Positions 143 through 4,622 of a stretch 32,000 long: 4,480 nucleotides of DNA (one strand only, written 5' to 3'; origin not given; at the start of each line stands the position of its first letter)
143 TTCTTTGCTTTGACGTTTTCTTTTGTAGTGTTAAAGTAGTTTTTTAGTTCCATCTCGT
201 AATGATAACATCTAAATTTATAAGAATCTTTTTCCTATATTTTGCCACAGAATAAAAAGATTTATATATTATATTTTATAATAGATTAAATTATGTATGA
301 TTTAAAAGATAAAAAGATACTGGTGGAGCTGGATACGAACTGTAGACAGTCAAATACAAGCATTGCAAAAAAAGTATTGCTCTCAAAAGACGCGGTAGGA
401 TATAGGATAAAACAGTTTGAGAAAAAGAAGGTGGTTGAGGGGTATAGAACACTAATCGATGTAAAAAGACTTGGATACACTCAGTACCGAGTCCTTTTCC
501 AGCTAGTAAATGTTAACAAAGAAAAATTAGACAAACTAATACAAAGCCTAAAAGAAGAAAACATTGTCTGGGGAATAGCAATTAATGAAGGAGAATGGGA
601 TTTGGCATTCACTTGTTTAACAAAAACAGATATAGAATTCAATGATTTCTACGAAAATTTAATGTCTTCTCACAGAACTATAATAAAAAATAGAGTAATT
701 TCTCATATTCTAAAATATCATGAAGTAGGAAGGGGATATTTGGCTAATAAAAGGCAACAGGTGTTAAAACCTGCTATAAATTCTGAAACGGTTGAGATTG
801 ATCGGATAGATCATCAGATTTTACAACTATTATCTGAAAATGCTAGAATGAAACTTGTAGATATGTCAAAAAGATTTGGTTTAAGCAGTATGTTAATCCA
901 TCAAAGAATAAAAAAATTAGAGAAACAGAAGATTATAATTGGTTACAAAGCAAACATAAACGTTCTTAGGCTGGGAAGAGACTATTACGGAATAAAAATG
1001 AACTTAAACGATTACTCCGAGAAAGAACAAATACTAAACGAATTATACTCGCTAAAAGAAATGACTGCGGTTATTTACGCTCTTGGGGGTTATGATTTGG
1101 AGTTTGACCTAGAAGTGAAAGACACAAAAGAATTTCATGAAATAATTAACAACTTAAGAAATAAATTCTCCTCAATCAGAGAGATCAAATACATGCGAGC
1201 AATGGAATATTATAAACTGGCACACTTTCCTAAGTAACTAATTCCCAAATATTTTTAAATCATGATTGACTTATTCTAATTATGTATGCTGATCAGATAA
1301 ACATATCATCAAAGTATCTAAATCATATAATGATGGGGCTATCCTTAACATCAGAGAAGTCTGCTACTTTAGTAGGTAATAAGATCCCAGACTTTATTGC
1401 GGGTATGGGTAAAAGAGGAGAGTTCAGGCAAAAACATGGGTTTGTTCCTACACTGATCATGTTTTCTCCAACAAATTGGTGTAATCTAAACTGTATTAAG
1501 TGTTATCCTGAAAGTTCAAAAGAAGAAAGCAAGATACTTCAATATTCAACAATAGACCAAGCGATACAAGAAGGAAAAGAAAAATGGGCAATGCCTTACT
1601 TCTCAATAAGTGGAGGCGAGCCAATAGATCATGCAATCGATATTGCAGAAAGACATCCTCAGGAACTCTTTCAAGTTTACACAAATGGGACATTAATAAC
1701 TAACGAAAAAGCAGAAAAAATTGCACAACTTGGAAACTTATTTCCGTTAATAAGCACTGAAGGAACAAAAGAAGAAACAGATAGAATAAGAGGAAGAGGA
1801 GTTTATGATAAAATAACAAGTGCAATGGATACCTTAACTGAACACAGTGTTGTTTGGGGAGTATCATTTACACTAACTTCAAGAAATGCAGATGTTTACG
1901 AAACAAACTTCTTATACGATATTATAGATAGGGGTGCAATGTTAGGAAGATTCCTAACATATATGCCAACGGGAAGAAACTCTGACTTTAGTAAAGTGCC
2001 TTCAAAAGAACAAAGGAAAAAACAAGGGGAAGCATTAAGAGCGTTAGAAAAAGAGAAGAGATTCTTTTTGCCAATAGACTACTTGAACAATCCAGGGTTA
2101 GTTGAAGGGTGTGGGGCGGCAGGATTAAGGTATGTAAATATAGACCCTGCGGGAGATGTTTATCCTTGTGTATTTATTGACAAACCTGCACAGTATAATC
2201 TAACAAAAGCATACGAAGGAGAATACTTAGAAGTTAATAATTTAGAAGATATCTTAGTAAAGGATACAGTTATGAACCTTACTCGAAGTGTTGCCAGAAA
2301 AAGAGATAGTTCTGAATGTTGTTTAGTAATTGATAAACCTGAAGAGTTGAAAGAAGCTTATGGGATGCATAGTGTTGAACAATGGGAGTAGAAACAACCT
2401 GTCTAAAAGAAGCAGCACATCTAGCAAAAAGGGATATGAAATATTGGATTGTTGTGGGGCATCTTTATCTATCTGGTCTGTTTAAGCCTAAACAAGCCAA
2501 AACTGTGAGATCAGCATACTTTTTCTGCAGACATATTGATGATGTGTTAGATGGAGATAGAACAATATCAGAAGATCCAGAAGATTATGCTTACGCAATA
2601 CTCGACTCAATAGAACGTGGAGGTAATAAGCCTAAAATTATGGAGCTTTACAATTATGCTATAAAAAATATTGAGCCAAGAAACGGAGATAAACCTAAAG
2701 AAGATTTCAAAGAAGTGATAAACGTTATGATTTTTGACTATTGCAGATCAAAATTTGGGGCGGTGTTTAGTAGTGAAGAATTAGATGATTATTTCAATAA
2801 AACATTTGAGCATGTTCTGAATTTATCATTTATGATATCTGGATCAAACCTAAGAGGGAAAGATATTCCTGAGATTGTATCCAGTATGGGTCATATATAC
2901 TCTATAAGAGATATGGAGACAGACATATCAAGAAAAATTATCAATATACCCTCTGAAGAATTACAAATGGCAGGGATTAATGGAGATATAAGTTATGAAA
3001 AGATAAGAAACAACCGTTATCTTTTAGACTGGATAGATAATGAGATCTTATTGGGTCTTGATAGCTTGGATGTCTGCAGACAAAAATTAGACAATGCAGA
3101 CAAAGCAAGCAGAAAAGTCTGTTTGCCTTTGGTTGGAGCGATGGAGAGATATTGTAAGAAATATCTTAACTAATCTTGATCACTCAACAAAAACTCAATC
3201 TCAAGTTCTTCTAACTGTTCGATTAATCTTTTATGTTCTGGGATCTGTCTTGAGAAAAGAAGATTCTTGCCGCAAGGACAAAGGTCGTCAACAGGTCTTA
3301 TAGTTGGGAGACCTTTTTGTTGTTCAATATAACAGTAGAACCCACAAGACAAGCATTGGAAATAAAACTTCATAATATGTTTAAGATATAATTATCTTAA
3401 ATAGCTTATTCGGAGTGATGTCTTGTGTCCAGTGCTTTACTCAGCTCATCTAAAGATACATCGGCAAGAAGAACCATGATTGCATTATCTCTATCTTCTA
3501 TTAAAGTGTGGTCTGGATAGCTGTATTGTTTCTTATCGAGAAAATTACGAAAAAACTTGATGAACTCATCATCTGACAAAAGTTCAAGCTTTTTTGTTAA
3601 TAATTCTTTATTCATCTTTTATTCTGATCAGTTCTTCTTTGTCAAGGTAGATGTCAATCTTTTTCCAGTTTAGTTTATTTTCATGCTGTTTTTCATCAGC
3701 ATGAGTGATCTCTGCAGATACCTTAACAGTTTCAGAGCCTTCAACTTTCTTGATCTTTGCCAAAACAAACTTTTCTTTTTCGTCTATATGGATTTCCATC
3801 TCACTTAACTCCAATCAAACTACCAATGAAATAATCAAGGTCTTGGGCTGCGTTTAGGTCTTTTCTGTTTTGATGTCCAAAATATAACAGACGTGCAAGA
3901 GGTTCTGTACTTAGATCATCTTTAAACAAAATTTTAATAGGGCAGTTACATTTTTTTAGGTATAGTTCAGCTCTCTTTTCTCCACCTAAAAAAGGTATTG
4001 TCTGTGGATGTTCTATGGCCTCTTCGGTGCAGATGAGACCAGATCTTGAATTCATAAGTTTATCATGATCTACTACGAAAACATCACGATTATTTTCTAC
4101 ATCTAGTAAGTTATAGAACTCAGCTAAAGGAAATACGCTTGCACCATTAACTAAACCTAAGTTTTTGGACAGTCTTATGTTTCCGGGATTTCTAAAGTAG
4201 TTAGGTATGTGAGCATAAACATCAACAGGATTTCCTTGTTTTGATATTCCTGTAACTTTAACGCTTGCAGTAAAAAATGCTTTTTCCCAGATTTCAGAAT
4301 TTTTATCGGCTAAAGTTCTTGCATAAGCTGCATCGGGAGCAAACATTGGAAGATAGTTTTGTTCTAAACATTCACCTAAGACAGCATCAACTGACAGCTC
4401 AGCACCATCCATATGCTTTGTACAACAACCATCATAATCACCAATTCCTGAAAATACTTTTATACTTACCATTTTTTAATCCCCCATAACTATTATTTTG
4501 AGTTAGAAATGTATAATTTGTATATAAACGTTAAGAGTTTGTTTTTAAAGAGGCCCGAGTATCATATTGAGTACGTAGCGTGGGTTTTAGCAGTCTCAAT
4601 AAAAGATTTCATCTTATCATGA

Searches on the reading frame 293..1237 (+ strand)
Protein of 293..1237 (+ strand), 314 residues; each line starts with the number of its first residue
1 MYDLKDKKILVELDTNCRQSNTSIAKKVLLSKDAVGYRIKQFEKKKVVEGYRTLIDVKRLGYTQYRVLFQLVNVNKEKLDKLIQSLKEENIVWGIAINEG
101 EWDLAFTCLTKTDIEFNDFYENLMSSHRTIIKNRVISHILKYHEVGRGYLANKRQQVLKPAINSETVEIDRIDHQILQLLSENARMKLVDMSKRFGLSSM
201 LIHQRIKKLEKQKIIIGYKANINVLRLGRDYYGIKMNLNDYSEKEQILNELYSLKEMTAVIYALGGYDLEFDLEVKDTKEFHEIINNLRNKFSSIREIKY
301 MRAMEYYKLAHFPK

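Call 8: search_protein_families(library=pfam, max_evalue=0.01, proteins=[window:293-1237:+])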
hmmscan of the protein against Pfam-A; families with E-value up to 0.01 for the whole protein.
window:293-1237:+ (314 aa): 8 families
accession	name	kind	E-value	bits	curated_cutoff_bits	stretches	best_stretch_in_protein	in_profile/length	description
PF13404.12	HTH_AsnC-type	-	1.4e-21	76.5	27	2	169-210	1-42/42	AsnC-type helix-turn-helix domain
PF13412.12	HTH_24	-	5.6e-21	74.3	21.9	2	170-215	2-47/48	Winged helix-turn-helix DNA-binding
PF01047.28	MarR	-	1.1e-07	32.1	24.6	0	174-213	6-45/59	MarR family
PF01037.27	AsnC_trans_reg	-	5.5e-07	29.8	25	1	243-304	10-71/73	Lrp/AsnC ligand binding domain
PF12802.13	MarR_2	-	5.2e-05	23.8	27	0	170-215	4-50/61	MarR family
PF08279.18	HTH_11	-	0.0026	18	25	0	175-215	4-45/55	HTH domain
PF01817.26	CM_2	-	0.0076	16.9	27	0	168-190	4-24/80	Chorismate mutase type II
PF08280.17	HTH_Mga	-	0.0099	16.3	23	0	175-210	9-44/59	M protein trans-acting positive regulator (MGA) HTH domain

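Call 26: search_protein_families(library=ncbifam, max_evalue=0.001, proteins=[window:293-1237:+])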
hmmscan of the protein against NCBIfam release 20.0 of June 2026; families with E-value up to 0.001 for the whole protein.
window:293-1237:+ (314 aa): 11 families
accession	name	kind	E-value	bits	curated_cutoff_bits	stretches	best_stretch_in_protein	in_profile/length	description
NF008384.0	PRK11179.1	equivalog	6.7e-25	87.7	227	2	165-300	3-136/153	transcriptional regulator AsnC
NF053758.1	ChrTpTrnRegChrS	equivalog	3e-24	85.6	250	2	3-132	13-140/158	chromate efflux transcriptional regulator ChrS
NF008370.0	PRK11169.1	equivalog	1.7e-23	83.1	233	2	165-305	8-151/164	leucine-responsive transcriptional regulator Lrp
NF040820.1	trans_reg_LrpA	equivalog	4.9e-20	71.9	250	2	1-111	1-109/141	HTH-type transcriptional regulator LrpA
NF041396.1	TranRegLrp_Halo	equivalog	3e-16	59.6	190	2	2-125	3-124/149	HTH-type transcriptional regulator Lrp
NF041395.1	TranRegLrpA1_Halo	equivalog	7e-16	58.5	250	2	172-288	6-122/142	HTH-type transcriptional regulator LrpA1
NF040947.1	trans_reg_LysM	equivalog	6.5e-15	55.1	180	2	169-290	1-120/136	HTH-type transcriptional regulator LysM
NF040708.3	Siroheme_Dcarb_AhbA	equivalog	1.6e-05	24.7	140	0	22-124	20-119/144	siroheme decarboxylase subunit alpha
TIGR02702.1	SufR_cyano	equivalog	2.9e-05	23.8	178.8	0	7-85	4-78/208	iron-sulfur cluster biosynthesis transcriptional regulator SufR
NF038251.1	AdcR_fam_Zn_TF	equivalog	0.00011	22.4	175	0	9-57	41-88/143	zinc-dependent MarR family transcriptional regulator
TIGR01884.1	cas_HTH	subfamily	0.00089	18.7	60.2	0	158-215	129-186/202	CRISPR-associated CARF protein Csa3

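Call 76: find_encoding_contigs(protein=window:293-1237:+, flank=10000, max_places=4)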
Protein window:293-1237:+ (314 aa): no gene with exactly this product is on record in the collection.

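Call 79: list_cluster_members(proteins=[window:293-1237:+, window:1330-2391:+, window:1333-2391:+, window:2382-3173:+, window:3801-4472:-, window:4562-5212:-, window:4562-5194:-, window:5271-5567:+, window:5600-6022:+, window:6019-6471:-])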
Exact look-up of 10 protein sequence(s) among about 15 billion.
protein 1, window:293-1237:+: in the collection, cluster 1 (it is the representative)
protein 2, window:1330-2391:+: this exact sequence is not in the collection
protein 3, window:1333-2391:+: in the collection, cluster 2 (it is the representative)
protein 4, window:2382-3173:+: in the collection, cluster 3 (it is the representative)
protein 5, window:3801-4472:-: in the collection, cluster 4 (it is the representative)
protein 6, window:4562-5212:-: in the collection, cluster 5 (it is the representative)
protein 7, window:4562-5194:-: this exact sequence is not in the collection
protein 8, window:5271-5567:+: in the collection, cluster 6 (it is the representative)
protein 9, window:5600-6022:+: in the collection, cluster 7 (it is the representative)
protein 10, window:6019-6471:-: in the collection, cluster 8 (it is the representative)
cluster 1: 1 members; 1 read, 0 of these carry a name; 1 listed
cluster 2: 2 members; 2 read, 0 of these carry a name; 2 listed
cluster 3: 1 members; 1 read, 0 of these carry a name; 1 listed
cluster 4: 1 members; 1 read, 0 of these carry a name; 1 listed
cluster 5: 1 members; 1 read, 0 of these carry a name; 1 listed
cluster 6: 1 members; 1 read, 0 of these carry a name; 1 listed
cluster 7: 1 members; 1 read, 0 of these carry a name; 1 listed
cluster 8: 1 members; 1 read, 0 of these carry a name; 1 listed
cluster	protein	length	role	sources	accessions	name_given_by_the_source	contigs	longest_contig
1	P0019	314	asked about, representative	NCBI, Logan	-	-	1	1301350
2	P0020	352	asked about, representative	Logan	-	-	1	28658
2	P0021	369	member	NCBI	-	-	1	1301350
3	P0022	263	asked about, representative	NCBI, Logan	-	-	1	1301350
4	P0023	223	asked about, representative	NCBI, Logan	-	-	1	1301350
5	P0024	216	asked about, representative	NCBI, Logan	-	-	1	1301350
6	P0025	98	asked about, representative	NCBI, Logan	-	-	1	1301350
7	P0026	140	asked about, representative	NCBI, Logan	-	-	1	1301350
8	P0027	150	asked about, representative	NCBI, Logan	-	-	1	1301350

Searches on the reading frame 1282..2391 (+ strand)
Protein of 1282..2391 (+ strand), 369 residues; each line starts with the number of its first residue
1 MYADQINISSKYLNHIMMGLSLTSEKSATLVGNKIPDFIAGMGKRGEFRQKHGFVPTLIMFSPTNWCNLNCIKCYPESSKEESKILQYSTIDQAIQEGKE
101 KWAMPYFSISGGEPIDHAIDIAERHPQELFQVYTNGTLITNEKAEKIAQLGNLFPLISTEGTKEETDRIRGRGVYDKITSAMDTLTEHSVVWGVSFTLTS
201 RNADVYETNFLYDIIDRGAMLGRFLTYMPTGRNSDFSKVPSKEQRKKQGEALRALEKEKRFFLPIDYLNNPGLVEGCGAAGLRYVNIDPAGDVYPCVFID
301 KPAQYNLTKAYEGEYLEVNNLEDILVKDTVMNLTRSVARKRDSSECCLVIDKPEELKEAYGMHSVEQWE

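Call 8: search_protein_families(library=pfam, max_evalue=0.01, proteins=[window:1282-2391:+])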
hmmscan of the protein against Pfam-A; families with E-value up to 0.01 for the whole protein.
window:1282-2391:+ (369 aa): 3 families
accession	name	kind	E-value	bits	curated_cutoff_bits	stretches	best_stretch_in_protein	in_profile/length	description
PF04055.27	Radical_SAM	-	1.3e-14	55.1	29.5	1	62-189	2-140/166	Radical SAM superfamily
PF13353.11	Fer4_12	-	0.0031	18.3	22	1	67-118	15-67/137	4Fe-4S single cluster domain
PF13186.11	SPASM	-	0.0051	17.5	21.5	0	277-332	1-50/67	Iron-sulfur cluster-binding domain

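Call 26: search_protein_families(library=ncbifam, max_evalue=0.001, proteins=[window:1282-2391:+])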
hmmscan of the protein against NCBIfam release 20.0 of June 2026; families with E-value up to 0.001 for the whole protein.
window:1282-2391:+ (369 aa): 44 families (the best 25 are shown)
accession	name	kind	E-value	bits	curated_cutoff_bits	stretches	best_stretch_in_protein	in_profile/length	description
TIGR03962.1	mycofact_rSAM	equivalog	4.9e-21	75.3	265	1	58-301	13-264/339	mycofactocin radical SAM maturase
TIGR04051.1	rSAM_NirJ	equivalog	3.2e-16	59.3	515.45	1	64-204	9-154/354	heme d1 biosynthesis radical SAM protein NirJ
TIGR04055.1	rSAM_NirJ2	equivalog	4.2e-16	59.4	500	1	59-311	2-269/326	putative heme d1 biosynthesis radical SAM protein NirJ2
NF050035.1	rSAM_WgK_link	exception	8.8e-16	57.8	650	1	55-244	7-201/367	radical SAM/SPASM peptide maturase WgkB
TIGR04546.1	rSAM_ahbC_deAc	equivalog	1.3e-15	57.1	650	1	59-217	41-202/390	12,18-didecarboxysiroheme deacetylase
TIGR04054.1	rSAM_NirJ1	equivalog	1.8e-15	56.4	650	1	58-219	37-201/387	putative heme d1 biosynthesis radical SAM protein NirJ1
TIGR04347.1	pseudo_SAM_Halo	equivalog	3.1e-15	56.4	525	1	59-245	40-230/390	TIGR04347 family pseudo-SAM/SPASM protein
NF045574.1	sacti_mat_StsB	exception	2.1e-13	50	625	1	59-305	98-347/466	StsB family radical SAM/SPASM domain sactipeptide maturase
NF047865.1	rSAM_PapB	equivalog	3.4e-13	49.5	340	1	64-312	10-281/330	PapB family radical SAM/SPASM ranthipeptide maturase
NF041298.1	rSAM_mat_DynA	equivalog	7.3e-13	48.2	450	1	62-214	6-173/356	dynobactin maturation radical SAM/SPASM protein DynA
TIGR04545.1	rSAM_ahbD_hemeb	equivalog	7.5e-12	45.3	500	1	59-238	2-186/339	heme b synthase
TIGR04082.1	rSAM_for_selen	equivalog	2.4e-11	43.1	350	1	64-204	206-350/516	thio(seleno)oxazole modification radical SAM maturase SbtM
TIGR04340.1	rSAM_ACGX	hypoth_equivalog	6.4e-11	42.1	400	1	64-239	10-194/341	radical SAM/SPASM domain protein, ACGX system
TIGR04163.1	rSAM_cobopep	equivalog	6.7e-11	41.6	375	1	53-204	60-226/428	peptide-modifying radical SAM enzyme CbpB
TIGR04403.1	rSAM_skfB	equivalog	1.3e-10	40.7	300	1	53-248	100-298/402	sporulation killing factor system radical SAM maturase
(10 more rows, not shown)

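Call 75: find_encoding_contigs(protein=window:1282-2391:+, flank=10000, max_places=4)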
Protein window:1282-2391:+ (369 aa): no gene with exactly this product is on record in the collection.

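Call 80: find_encoding_contigs(protein=window:1333-2391:+, flank=10000, max_places=4)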
Protein window:1333-2391:+ (352 aa): 1 contig read that carries it; 1 place shown.
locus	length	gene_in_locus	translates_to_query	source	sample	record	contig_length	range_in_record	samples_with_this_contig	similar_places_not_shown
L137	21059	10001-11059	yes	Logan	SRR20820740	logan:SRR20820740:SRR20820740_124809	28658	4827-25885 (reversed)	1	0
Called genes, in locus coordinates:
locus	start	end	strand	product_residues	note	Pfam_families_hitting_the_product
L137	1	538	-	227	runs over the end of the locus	-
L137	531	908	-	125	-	-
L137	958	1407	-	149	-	-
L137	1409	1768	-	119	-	-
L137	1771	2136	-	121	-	-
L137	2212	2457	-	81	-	-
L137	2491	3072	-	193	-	PF01066:CDP-OH_P_transf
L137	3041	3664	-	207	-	PF09419:PGP_phosphatase, PF00702:Hydrolase (faint), PF13242:Hydrolase_like (weak)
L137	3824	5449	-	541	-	PF00920:ILVD_EDD_N, PF24877:ILV_EDD_C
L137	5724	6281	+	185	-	PF06821:Ser_hydrolase, PF12146:Hydrolase_4 (weak)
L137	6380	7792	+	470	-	PF07991:KARI_N, PF01450:KARI_C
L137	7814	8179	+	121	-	PF07883:Cupin_2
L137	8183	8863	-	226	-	-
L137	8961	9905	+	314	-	PF01047:MarR (faint), PF13404:HTH_AsnC-type, PF13412:HTH_24, PF01037:AsnC_trans_reg (faint), PF13404:HTH_AsnC-type, PF13412:HTH_24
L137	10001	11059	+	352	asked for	PF04055:Radical_SAM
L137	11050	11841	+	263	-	PF00494:SQS_PSY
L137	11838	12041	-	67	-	-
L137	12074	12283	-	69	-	-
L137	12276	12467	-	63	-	-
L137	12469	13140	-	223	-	-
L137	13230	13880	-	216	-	PF00697:PRAI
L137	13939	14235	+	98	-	-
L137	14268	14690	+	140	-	-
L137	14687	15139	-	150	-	-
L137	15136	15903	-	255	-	-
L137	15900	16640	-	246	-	PF02353:CMAS (weak), PF13489:Methyltransf_23, PF01209:Ubie_methyltran, PF13847:Methyltransf_31, PF08241:Methyltransf_11, PF08242:Methyltransf_12, PF13649:Methyltransf_25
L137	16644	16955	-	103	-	-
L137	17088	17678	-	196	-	-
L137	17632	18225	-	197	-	-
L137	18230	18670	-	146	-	-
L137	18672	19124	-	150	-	-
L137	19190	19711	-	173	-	-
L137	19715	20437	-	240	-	-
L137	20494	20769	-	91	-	-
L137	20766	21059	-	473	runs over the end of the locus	-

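Call 81: search_protein_families(library=ncbifam, max_evalue=0.00001, proteins=[L137:2491-3072:-, L137:3041-3664:-, L137:3824-5449:-, L137:6380-7792:+, L137:5724-6281:+, L137:958-1407:-, L137:1409-1768:-, L137:1771-2136:-, L137:8183-8863:-])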
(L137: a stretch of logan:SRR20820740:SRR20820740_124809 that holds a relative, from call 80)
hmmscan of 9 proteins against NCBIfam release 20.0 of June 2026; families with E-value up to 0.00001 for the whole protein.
L137:2491-3072:- (193 aa): 2 families
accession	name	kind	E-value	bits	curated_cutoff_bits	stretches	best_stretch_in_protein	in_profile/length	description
NF040950.1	archin_ph_syn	equivalog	9.5e-11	41.9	180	1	16-157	16-157/191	archaetidylinositol phosphate synthase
TIGR00560.1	pgsA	equivalog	1.6e-06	28.8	109.1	1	53-131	38-116/183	CDP-diacylglycerol--glycerol-3-phosphate 3-phosphatidyltransferase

L137:3041-3664:- (207 aa): 4 families
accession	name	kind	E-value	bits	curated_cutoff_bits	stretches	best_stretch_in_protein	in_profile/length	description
TIGR01668.1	YqeG_hyp_ppase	hypoth_equivalog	1.3e-36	125.7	89.1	1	23-185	2-158/170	YqeG family HAD IIIA-type phosphatase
TIGR01662.1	HAD-SF-IIIA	subfamily_domain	8.6e-14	51.8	44.6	1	47-161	1-137/141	HAD-IIIA family hydrolase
TIGR01452.1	PGP_euk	subfamily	4e-06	26.5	201.95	1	124-162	208-246/279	phosphoglycolate/pyridoxal phosphate family phosphatase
TIGR02253.1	CTE7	subfamily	6.9e-06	26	169.75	0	125-182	157-214/221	TIGR02253 family HAD-type hydrolase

L137:3824-5449:- (541 aa): 8 families
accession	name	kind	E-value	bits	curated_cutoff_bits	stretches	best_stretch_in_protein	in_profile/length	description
NF002068.0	PRK00911.1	subfamily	2.1e-195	650.4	644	1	9-537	16-544/559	dihydroxy-acid dehydratase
TIGR00110.1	ilvD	equivalog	7e-189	628.8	618.15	1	12-537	2-530/543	dihydroxy-acid dehydratase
NF009103.0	PRK12448.1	equivalog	1.1e-147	492.8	710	2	6-339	12-353/616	dihydroxy-acid dehydratase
NF004784.0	PRK06131.1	subfamily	4.2e-119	398.5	539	1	13-526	27-538/576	dihydroxy-acid dehydratase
NF009560.0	PRK13017.1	subfamily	1.6e-106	356.9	684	1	6-527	24-554/595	dihydroxy-acid dehydratase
NF009559.0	PRK13016.1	equivalog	3.7e-104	349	882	1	14-525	28-538/578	L-arabinonate dehydratase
TIGR03432.1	yjhG_yagF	hypoth_equivalog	2.8e-81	273.5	808.15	1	43-515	82-578/640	YjhG/YagF family D-xylonate dehydratase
TIGR01196.1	edd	equivalog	1.8e-74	251.1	708.25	1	25-522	61-568/601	phosphogluconate dehydratase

L137:6380-7792:+ (470 aa): 4 families
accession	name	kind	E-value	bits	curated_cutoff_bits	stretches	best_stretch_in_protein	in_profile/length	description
TIGR00465.1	ilvC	equivalog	2.7e-84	282.9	226.15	2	27-341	1-308/314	ketol-acid reductoisomerase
NF004017.0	PRK05479.1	equivalog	1e-59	201.9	336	1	21-305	9-289/337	ketol-acid reductoisomerase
NF009940.0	PRK13403.1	equivalog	6.5e-43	146.8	406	1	21-309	8-292/335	ketol-acid reductoisomerase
NF003557.0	PRK05225.1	equivalog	1e-21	77.1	713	1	13-239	23-250/491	ketol-acid reductoisomerase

L137:5724-6281:+ (185 aa): 0 families

L137:958-1407:- (149 aa): 0 families

L137:1409-1768:- (119 aa): 0 families

L137:1771-2136:- (121 aa): 0 families

L137:8183-8863:- (226 aa): 1 family
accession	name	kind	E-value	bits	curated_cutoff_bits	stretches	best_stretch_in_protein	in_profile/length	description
TIGR04539.1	tRNA_cyclodipep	subfamily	1.2e-06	28.3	45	1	11-191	11-192/220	tRNA-dependent cyclodipeptide synthase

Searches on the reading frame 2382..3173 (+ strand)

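Call 8: search_protein_families(library=pfam, max_evalue=0.01, proteins=[window:2382-3173:+])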
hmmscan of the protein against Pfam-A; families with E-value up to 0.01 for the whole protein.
window:2382-3173:+ (263 aa): 2 families
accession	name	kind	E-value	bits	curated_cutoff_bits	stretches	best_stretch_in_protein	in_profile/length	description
PF00494.24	SQS_PSY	-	4.6e-12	46.6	26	1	30-257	11-241/263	Squalene/phytoene synthase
PF10364.14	NKWYS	-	0.0066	16.8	25.1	0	205-240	24-58/139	Putative capsular polysaccharide synthesis protein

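Call 26: search_protein_families(library=ncbifam, max_evalue=0.001, proteins=[window:2382-3173:+])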
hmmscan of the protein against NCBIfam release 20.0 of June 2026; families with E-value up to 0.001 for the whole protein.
window:2382-3173:+ (263 aa): 1 family
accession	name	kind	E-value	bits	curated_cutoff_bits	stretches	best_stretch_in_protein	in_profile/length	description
TIGR03465.1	HpnD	equivalog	6.2e-06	25.4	278.6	1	36-212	18-189/267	presqualene diphosphate synthase HpnD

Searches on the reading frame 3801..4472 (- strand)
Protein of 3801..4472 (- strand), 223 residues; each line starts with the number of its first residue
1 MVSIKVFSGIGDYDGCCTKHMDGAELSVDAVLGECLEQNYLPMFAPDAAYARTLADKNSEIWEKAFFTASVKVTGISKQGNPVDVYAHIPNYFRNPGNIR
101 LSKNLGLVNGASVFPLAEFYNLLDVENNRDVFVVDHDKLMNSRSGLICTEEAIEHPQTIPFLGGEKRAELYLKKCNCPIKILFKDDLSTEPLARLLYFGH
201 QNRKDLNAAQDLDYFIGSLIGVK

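Call 8: search_protein_families(library=pfam, max_evalue=0.01, proteins=[window:3801-4472:-])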
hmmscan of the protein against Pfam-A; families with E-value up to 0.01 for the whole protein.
window:3801-4472:- (223 aa): 0 families

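Call 26: search_protein_families(library=ncbifam, max_evalue=0.001, proteins=[window:3801-4472:-])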
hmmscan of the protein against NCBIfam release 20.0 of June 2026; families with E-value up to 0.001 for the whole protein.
window:3801-4472:- (223 aa): 0 families

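Call 77: find_encoding_contigs(protein=window:3801-4472:-, flank=10000, max_places=4)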
Protein window:3801-4472:- (223 aa): no gene with exactly this product is on record in the collection.
